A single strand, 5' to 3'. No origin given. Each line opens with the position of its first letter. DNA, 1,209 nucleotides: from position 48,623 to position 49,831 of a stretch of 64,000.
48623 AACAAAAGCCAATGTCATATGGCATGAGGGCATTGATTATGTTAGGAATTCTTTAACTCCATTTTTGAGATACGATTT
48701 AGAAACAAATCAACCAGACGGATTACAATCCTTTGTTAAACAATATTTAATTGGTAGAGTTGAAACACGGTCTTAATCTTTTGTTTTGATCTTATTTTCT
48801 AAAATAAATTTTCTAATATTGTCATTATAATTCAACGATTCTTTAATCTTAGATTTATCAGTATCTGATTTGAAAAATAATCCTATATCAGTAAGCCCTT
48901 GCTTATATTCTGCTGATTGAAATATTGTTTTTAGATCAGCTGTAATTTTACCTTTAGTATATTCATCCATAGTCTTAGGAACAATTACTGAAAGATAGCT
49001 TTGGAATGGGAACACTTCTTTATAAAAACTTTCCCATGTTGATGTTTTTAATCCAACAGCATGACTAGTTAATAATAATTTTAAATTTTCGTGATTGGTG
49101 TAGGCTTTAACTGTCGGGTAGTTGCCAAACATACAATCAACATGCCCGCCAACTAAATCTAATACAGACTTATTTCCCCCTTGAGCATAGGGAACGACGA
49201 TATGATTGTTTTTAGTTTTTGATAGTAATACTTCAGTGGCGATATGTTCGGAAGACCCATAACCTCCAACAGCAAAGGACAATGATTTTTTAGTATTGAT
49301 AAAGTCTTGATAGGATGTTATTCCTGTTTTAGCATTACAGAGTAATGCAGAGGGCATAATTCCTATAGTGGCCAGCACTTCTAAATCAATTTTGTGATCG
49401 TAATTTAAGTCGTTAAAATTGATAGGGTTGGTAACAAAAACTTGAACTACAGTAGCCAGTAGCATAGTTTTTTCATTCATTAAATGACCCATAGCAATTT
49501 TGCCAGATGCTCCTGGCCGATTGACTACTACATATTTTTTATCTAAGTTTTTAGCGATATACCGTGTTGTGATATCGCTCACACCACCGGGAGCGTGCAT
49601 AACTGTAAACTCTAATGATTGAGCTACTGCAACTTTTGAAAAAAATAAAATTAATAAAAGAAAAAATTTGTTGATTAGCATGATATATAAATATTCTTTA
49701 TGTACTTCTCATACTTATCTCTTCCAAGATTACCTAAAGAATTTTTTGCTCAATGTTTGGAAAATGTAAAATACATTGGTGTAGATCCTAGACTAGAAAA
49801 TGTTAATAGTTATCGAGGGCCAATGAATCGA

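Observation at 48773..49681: Phage-encoded periplasmic TctC/Bug-family solute-binding proteins with signal peptides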

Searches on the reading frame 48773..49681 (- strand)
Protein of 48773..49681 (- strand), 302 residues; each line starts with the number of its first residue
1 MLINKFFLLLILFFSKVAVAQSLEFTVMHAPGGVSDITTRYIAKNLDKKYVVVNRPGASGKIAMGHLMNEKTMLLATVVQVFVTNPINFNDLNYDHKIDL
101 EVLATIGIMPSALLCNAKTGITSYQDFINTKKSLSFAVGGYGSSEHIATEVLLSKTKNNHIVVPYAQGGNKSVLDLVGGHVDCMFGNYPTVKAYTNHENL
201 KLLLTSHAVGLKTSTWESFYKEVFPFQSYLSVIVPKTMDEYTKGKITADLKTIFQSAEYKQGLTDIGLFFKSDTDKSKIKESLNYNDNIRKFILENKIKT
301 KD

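Call 3: search_protein_families(library=pfam, proteins=[window:48773-49681:-], max_evalue=1)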
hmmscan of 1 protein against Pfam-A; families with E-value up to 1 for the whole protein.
window:48773-49681:- (302 aa): 2 families
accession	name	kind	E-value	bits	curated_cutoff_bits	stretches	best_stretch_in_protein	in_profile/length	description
PF03401.19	TctC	-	2.4e-23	83.5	27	1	42-268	9-244/274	Tripartite tricarboxylate transporter family receptor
PF17307.7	Smim3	-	0.11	12.6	25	1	100-119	25-44/60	Small integral membrane protein 3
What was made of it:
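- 48773..49681 (-): TctC1: 302-aa TTT-family (TctC/Bug) solute-binding protein and the subject of the finding. Pfam PF03401, E 2.4e-23 (call 3).
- On TTT solute-binding proteins (TctC/Bug, PF03401): TctC1 scores 83.5 bits against 27 (call 3).
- Checked: It matches Pfam PF03401 TctC with E 2.4e-23 and 83.5 bits against a gathering score of 27 (call 3).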

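Call 4: search_protein_families(library=ncbifam, proteins=[window:48773-49681:-], max_evalue=1)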
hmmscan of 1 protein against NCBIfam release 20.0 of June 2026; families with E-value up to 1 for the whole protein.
window:48773-49681:- (302 aa): 0 families

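Call 9: search_protein_families(library=phrogs, proteins=[window:48773-49681:-], max_evalue=0.001)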
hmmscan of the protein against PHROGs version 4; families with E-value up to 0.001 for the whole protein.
window:48773-49681:- (302 aa): 0 families

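Call 10: search_dna_similar(query=window:48773-49681:-, collection=phages, mode=protein, max_rows=30, max_evalue=0.001)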
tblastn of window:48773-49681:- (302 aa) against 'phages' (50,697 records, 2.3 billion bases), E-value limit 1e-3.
No match.

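Call 14: find_homologous_proteins(query=window:48773-49681:-, max_evalue=0.001)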
Query window:48773-49681:- (302 aa): 368 proteins with E <= 0.001 among 1606 candidates; the best 120 are listed.
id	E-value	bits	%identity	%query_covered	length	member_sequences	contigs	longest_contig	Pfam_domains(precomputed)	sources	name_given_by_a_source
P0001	3.0e-195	665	100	100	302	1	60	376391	PF03401.19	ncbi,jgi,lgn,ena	jgi:tripartite-type tricarboxylate transporter receptor subunit TctC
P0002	1.5e-194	663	100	100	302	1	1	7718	PF03401.19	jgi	jgi:tripartite-type tricarboxylate transporter receptor subunit TctC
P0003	3.3e-179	612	90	100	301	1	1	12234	PF03401.19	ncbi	-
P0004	3.7e-175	599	88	100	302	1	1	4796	PF03401.19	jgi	jgi:tripartite-type tricarboxylate transporter receptor subunit TctC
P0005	1.3e-174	597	91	95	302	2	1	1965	PF03401.19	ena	-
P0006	2.5e-174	596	91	95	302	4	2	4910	PF03401.19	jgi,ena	-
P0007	3.6e-174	596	87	100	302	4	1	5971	PF03401.19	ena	-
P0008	4.5e-174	595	91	95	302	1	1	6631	PF03401.19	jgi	-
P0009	9.7e-174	594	88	100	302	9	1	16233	PF03401.19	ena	-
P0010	3.1e-172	589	86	100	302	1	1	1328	PF03401.19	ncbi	-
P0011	4.1e-172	589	91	94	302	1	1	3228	PF03401.19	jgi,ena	-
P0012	1.4e-171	587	90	94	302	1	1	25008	PF03401.19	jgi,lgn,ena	jgi:tripartite-type tricarboxylate transporter receptor subunit TctC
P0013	2.6e-171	586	89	95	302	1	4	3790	PF03401.19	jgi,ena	jgi:tripartite-type tricarboxylate transporter receptor subunit TctC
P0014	2.7e-171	586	90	95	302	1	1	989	PF03401.19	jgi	jgi:tripartite-type tricarboxylate transporter receptor subunit TctC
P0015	1.6e-170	584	87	100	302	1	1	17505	PF03401.19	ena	-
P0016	2.2e-169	580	86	100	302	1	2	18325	PF03401.19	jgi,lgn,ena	jgi:tripartite-type tricarboxylate transporter receptor subunit TctC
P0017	1.2e-168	578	84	100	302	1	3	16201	PF03401.19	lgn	-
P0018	1.7e-168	577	89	94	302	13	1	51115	PF03401.19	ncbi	-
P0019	2.2e-157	541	81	99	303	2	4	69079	PF03401.19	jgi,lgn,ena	jgi:tripartite-type tricarboxylate transporter receptor subunit TctC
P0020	3.1e-157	540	81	99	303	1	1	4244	PF03401.19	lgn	-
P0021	3.3e-152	524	84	92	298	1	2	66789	PF03401.19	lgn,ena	-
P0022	5.3e-152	523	77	99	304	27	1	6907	PF03401.19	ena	-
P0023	1.2e-148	512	76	99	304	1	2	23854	PF03401.19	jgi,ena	jgi:tripartite-type tricarboxylate transporter receptor subunit TctC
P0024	3.5e-148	510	75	99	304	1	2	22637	PF03401.19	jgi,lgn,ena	jgi:tripartite-type tricarboxylate transporter receptor subunit TctC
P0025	4.2e-147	507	76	99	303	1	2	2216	PF03401.19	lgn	-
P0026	1.5e-138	479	74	93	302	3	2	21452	PF03401.19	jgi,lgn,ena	jgi:tripartite-type tricarboxylate transporter receptor subunit TctC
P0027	9.3e-132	457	69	98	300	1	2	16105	PF03401.19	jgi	jgi:tripartite-type tricarboxylate transporter receptor subunit TctC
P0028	1.5e-131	456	68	99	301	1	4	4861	PF03401.19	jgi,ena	jgi:tripartite-type tricarboxylate transporter receptor subunit TctC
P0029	1.4e-130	453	68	98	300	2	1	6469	PF03401.19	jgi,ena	jgi:tripartite-type tricarboxylate transporter receptor subunit TctC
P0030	2.0e-130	452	69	97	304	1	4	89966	PF03401.19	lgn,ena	-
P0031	4.5e-129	448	69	93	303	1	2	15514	PF03401.19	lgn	-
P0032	5.2e-120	418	63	98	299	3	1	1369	PF03401.19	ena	-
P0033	9.8e-116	404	62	93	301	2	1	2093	PF03401.19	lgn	-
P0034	1.4e-109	384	57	99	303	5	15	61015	PF03401.19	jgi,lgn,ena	jgi:tripartite-type tricarboxylate transporter receptor subunit TctC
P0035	3.8e-109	382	89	63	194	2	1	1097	PF03401.19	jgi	jgi:tripartite-type tricarboxylate transporter receptor subunit TctC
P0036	6.4e-109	382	58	98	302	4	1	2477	PF03401.19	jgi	-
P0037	2.3e-108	380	57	98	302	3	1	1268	PF03401.19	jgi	jgi:tripartite-type tricarboxylate transporter receptor subunit TctC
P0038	2.7e-108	380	56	98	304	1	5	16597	PF03401.19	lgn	-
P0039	5.7e-108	379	58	93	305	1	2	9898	PF03401.19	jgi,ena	jgi:tripartite-type tricarboxylate transporter receptor subunit TctC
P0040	1.9e-107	377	56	98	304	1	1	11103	PF03401.19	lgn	-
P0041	2.2e-107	377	57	98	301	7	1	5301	PF03401.19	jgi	-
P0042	4.7e-106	372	57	98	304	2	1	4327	PF03401.19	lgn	-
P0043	4.7e-106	372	57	98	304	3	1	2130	PF03401.19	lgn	-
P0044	1.1e-104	368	56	98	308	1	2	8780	PF03401.19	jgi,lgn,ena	jgi:tripartite-type tricarboxylate transporter receptor subunit TctC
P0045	3.3e-104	366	59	94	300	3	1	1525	PF03401.19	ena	-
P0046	3.3e-104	366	56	98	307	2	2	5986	PF03401.19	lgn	-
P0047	8.8e-104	365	57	97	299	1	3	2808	PF03401.19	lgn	-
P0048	9.8e-104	365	57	92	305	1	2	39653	PF03401.19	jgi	jgi:tripartite-type tricarboxylate transporter receptor subunit TctC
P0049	1.4e-103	364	55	97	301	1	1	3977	PF03401.19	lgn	-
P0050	6.0e-103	362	55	97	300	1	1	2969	PF03401.19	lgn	-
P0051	2.1e-102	360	53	99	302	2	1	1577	PF03401.19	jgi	jgi:tripartite-type tricarboxylate transporter receptor subunit TctC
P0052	2.2e-102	360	55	98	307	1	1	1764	PF03401.19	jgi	jgi:tripartite-type tricarboxylate transporter receptor subunit TctC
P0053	4.5e-102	359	56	98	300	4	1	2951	PF03401.19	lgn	-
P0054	6.6e-102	359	55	97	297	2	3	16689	PF03401.19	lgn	-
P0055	8.8e-102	358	55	98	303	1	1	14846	PF03401.19,PF16868.11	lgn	-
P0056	3.4e-101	356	52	100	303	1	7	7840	PF03401.19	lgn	-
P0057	4.9e-101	356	57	93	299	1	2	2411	PF03401.19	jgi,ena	jgi:tripartite-type tricarboxylate transporter receptor subunit TctC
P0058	2.8e-100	353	54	98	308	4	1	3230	PF03401.19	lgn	-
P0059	3.1e-100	353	54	98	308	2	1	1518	PF03401.19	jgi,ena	-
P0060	3.3e-100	353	56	98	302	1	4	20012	PF03401.19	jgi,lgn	-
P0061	1.4e-99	351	56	99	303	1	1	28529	PF03401.19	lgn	-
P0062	1.0e-98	348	54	98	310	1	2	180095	PF03401.19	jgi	jgi:tripartite-type tricarboxylate transporter receptor subunit TctC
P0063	2.0e-98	347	53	99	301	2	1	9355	PF03401.19,PF16868.11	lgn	-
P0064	2.4e-97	344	55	99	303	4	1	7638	PF03401.19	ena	-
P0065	3.3e-97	343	52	99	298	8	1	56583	PF03401.19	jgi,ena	jgi:tripartite-type tricarboxylate transporter receptor subunit TctC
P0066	4.9e-97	343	53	98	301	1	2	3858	PF03401.19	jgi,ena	jgi:tripartite-type tricarboxylate transporter receptor subunit TctC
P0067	9.8e-97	342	53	95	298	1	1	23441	PF03401.19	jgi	jgi:tripartite-type tricarboxylate transporter receptor subunit TctC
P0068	1.7e-96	341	55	91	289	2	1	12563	PF03401.19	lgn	-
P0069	6.9e-96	339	53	99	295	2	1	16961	PF03401.19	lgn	-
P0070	1.6e-95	338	54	97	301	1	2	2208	PF03401.19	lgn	-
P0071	3.9e-95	336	53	93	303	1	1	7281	PF03401.19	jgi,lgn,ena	-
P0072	1.1e-94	335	52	98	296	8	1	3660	PF03401.19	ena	-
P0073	1.8e-94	334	52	98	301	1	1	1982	PF03401.19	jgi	jgi:tripartite-type tricarboxylate transporter receptor subunit TctC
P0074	4.6e-94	333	54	94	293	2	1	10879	PF03401.19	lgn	-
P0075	5.0e-94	333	49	98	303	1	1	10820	PF03401.19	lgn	-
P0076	6.8e-94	332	52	97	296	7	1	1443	PF03401.19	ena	-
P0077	1.4e-93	331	50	99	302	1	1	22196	PF03401.19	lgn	-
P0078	1.5e-93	331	52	98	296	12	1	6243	PF03401.19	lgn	-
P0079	2.4e-93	331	51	98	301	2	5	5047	PF03401.19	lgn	-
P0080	4.6e-93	330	52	99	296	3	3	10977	PF03401.19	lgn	-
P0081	9.7e-93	329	53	92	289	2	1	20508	PF03401.19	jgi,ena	jgi:tripartite-type tricarboxylate transporter receptor subunit TctC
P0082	4.2e-92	326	54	93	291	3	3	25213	PF03401.19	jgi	-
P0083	2.7e-91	324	51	99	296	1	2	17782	PF03401.19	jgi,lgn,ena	jgi:tripartite-type tricarboxylate transporter receptor subunit TctC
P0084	3.1e-91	324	50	99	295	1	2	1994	PF03401.19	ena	-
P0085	1.3e-89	318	50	98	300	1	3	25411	PF03401.19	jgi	jgi:tripartite-type tricarboxylate transporter receptor subunit TctC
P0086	1.3e-89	318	53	90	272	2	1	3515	PF03401.19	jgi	jgi:hypothetical protein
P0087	9.0e-89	316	50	93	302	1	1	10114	PF03401.19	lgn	-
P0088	1.0e-87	312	49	97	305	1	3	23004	PF03401.19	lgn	-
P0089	4.3e-86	307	49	98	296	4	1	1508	PF03401.19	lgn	-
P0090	1.2e-85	305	48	93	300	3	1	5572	PF03401.19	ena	-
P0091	2.2e-85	304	50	91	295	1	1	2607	PF03401.19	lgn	-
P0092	6.0e-85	303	47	96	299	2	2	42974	PF03401.19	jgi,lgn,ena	-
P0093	4.3e-84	300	47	97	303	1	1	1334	PF03401.19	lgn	-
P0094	4.7e-84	300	46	97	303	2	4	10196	PF03401.19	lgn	-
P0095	5.8e-84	300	49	93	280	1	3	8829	PF03401.19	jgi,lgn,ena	jgi:tripartite-type tricarboxylate transporter receptor subunit TctC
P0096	9.3e-84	299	47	97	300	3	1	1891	PF03401.19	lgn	-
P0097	9.5e-84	299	47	98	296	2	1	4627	PF03401.19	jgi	jgi:tripartite-type tricarboxylate transporter receptor subunit TctC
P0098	1.2e-83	299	50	93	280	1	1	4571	PF03401.19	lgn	-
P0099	1.8e-83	298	47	98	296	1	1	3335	PF03401.19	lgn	-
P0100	1.2e-82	295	50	93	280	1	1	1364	PF03401.19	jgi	jgi:tripartite-type tricarboxylate transporter receptor subunit TctC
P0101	1.5e-82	295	47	98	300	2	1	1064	PF03401.19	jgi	jgi:tripartite-type tricarboxylate transporter receptor subunit TctC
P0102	1.6e-82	295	48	92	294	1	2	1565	PF03401.19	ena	-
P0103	2.7e-82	294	44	97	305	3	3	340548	PF03401.19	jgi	-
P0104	3.9e-82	294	49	92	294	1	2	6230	PF03401.19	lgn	-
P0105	9.0e-82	293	48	96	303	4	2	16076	PF03401.19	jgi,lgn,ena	jgi:tripartite-type tricarboxylate transporter receptor subunit TctC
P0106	1.7e-81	292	49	94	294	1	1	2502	PF03401.19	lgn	-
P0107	1.9e-81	292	46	99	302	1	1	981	PF03401.19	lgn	-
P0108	3.9e-81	290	47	91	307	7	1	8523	PF03401.19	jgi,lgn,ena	jgi:tripartite-type tricarboxylate transporter receptor subunit TctC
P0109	5.5e-81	290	48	96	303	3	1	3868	PF03401.19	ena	-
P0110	6.7e-81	290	48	92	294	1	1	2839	PF03401.19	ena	-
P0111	2.1e-80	288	47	91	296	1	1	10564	PF03401.19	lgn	-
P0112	3.1e-80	288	48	93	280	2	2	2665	PF03401.19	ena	-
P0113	3.3e-80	287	47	92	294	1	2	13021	PF03401.19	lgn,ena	-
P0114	4.7e-80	287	47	96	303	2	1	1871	PF03401.19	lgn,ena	-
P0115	5.0e-80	287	49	93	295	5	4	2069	PF03401.19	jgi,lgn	jgi:tripartite-type tricarboxylate transporter receptor subunit TctC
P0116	5.1e-80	287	47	91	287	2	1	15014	PF03401.19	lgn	-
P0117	6.1e-80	287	47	99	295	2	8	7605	PF03401.19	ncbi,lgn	-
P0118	8.6e-80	286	48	96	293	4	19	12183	PF03401.19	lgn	-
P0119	9.8e-80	286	45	98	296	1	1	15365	PF03401.19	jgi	jgi:tripartite-type tricarboxylate transporter receptor subunit TctC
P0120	1.6e-79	285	48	99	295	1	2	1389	PF03401.19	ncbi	-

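Call 15: find_encoding_contigs(protein=P0001, flank=10000, max_places=8)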
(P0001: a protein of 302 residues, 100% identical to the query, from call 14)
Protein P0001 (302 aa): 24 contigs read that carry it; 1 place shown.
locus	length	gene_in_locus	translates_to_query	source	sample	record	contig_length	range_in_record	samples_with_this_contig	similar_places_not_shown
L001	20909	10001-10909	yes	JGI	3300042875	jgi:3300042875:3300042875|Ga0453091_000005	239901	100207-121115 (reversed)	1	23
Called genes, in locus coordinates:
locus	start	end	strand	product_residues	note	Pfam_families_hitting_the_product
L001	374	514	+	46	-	-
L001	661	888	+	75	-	-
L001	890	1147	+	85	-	PF23835:DUF7205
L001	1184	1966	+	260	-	-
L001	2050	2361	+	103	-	-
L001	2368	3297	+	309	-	-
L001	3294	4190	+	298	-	-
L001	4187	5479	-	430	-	-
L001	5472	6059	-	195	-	-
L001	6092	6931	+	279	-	PF00355:Rieske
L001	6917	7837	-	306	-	-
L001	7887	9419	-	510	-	PF04055:Radical_SAM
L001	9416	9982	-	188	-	-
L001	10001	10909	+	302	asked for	PF03401:TctC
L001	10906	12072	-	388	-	-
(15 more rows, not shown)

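Call 16: list_cluster_members(proteins=[P0001, P0003, P0018, P0117])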
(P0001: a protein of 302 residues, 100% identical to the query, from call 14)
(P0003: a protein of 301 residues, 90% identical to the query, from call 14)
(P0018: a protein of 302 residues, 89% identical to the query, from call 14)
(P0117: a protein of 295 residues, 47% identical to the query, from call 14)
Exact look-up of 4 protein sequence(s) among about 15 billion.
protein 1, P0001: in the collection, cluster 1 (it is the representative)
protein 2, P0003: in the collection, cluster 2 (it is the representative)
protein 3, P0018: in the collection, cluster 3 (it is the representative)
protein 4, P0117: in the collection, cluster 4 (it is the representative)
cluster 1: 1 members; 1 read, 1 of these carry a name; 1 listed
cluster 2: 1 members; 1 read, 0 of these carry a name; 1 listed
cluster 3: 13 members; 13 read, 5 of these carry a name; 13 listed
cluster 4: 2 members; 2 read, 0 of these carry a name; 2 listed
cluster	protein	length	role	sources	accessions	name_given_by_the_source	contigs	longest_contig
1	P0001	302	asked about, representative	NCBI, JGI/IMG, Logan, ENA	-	tripartite-type tricarboxylate transporter receptor subunit TctC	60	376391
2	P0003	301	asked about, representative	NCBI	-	-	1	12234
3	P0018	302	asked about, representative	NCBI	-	-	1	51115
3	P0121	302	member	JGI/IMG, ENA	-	tripartite-type tricarboxylate transporter receptor subunit TctC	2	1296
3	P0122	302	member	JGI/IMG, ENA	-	tripartite-type tricarboxylate transporter receptor subunit TctC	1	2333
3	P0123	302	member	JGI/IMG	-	tripartite-type tricarboxylate transporter receptor subunit TctC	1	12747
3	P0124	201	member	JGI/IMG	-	tripartite-type tricarboxylate transporter receptor subunit TctC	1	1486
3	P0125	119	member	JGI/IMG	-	hypothetical protein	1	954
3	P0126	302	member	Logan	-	-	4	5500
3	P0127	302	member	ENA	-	-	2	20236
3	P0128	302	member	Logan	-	-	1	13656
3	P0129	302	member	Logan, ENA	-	-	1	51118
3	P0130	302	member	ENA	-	-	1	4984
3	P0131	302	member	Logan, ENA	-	-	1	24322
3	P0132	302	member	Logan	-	-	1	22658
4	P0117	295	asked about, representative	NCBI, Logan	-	-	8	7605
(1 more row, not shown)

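Call 20: find_encoding_contigs(protein=P0062, flank=10000, max_places=3)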
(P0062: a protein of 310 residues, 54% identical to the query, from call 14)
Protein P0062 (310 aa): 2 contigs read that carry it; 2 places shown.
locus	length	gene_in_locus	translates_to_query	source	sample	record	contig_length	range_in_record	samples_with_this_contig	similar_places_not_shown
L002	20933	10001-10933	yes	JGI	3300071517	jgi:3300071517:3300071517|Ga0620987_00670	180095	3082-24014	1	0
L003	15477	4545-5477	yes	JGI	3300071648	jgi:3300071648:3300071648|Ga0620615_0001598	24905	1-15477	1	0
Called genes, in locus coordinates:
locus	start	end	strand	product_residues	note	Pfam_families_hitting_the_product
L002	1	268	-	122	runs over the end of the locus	-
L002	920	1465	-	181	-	PF13384:HTH_23 (faint), PF13395:HNH_4 (faint)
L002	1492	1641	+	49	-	-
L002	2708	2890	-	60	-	-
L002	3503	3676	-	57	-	-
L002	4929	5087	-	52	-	-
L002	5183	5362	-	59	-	-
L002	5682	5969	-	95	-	-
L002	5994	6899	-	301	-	PF03401:TctC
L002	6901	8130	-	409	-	-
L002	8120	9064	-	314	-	-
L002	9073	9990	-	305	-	PF00977:His_biosynth (faint), PF03060:NMO, PF01180:DHO_dh (weak), PF00478:IMPDH (weak)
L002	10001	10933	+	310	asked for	PF03401:TctC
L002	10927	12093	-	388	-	-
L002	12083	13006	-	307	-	-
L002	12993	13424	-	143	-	PF04116:FA_hydroxylase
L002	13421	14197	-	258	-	PF00487:FA_desaturase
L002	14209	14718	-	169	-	-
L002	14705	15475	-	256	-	PF00487:FA_desaturase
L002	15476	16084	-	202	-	-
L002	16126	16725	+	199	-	-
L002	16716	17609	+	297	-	-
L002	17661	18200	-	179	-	PF02627:CMD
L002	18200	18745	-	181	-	PF00578:AhpC-TSA, PF08534:Redoxin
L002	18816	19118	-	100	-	-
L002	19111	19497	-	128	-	PF01592:NifU_N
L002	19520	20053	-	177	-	-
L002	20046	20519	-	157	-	PF10504:DUF2452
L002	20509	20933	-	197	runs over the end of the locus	PF07486:Hydrolase_2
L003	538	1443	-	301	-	PF03401:TctC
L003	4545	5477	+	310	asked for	PF03401:TctC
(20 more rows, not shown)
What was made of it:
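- An FA_hydroxylase is present in L002 (call 20).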

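Call 21: find_encoding_contigs(protein=P0103, flank=10000, max_places=3)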
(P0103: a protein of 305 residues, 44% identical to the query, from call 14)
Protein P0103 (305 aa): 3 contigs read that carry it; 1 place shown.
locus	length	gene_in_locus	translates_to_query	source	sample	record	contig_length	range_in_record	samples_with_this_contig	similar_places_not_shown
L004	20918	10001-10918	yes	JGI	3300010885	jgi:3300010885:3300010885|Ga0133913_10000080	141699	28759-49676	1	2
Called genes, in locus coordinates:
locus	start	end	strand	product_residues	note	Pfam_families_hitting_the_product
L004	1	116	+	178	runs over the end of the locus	-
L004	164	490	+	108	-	PF04434:SWIM (weak)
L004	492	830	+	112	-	-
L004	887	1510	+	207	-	-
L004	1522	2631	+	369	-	-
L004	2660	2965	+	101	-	-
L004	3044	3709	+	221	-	-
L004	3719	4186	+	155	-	-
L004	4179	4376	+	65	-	-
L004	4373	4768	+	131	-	-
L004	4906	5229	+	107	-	-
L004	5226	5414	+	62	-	-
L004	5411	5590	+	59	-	-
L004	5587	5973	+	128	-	-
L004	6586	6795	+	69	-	PF01192:RNA_pol_Rpb6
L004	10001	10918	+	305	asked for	PF03401:TctC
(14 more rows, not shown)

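Call 22: find_encoding_contigs(protein=P0034, flank=10000, max_places=3)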
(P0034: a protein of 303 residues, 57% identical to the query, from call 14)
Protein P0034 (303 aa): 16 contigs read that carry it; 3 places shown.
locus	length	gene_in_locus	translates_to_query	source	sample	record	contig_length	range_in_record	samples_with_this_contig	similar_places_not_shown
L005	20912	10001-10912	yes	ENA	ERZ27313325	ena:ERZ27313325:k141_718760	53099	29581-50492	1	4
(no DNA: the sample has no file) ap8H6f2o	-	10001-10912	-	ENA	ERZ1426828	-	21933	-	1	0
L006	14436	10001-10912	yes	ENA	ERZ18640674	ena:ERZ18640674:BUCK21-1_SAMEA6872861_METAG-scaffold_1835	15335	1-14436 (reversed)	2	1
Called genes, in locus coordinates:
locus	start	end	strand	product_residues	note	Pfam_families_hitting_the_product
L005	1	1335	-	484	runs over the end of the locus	PF02543:Carbam_trans_N, PF16861:Carbam_trans_C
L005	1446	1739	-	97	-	-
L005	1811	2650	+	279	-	PF00355:Rieske (weak)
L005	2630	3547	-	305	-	PF06508:QueC (weak)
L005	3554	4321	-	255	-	PF00487:FA_desaturase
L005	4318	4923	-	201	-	-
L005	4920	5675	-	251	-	PF00487:FA_desaturase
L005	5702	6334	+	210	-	-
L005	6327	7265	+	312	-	-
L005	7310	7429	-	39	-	-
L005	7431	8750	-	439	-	-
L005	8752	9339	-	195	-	-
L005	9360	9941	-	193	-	-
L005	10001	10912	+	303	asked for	PF03401:TctC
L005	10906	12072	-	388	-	-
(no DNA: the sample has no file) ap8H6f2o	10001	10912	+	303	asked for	PF03401:TctC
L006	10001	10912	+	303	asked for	PF03401:TctC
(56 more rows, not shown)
